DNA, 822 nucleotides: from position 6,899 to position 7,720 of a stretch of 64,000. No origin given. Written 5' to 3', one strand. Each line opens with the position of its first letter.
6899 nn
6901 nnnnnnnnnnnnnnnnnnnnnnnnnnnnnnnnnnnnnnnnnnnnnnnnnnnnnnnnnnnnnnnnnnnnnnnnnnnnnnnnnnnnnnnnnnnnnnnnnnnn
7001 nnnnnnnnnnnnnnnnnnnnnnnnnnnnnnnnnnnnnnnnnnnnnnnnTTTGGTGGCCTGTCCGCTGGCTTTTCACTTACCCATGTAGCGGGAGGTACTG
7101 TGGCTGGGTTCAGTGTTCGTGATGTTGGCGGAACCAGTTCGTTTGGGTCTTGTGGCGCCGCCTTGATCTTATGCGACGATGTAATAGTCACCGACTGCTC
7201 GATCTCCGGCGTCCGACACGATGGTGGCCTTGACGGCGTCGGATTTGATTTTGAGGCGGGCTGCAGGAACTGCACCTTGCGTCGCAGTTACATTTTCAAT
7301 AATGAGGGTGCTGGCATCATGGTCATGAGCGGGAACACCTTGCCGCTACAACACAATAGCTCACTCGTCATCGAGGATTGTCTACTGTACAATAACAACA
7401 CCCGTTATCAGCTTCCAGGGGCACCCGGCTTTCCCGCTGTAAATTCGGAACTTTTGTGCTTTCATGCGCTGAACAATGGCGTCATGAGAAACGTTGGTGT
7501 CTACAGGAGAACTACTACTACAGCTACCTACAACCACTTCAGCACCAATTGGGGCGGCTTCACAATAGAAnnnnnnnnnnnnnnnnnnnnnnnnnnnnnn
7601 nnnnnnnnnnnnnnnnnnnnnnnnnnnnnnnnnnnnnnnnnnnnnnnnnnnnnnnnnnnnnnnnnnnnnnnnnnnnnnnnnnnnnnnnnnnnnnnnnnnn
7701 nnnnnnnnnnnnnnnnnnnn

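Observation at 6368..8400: Strongly low-GC gene nested inside the island: secreted beta-helix plus tectonin-like propeller protein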

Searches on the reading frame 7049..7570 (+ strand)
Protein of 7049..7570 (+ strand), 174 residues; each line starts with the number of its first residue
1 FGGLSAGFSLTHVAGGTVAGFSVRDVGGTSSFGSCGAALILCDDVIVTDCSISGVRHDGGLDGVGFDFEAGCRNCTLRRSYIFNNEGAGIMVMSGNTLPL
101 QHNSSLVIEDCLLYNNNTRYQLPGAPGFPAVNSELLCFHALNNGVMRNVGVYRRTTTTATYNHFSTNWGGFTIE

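Call 51: search_solved_structures(query=window:7049-7570:+, max_evalue=10, show_alignments=5)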
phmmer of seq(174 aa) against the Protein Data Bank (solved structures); distinct sequences matched with E-value up to 10: 1.
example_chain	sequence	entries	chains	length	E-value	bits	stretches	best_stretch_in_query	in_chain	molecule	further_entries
2db8_A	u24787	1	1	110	0.75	12.7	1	94-168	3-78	Tripartite motif protein 9, isoform 2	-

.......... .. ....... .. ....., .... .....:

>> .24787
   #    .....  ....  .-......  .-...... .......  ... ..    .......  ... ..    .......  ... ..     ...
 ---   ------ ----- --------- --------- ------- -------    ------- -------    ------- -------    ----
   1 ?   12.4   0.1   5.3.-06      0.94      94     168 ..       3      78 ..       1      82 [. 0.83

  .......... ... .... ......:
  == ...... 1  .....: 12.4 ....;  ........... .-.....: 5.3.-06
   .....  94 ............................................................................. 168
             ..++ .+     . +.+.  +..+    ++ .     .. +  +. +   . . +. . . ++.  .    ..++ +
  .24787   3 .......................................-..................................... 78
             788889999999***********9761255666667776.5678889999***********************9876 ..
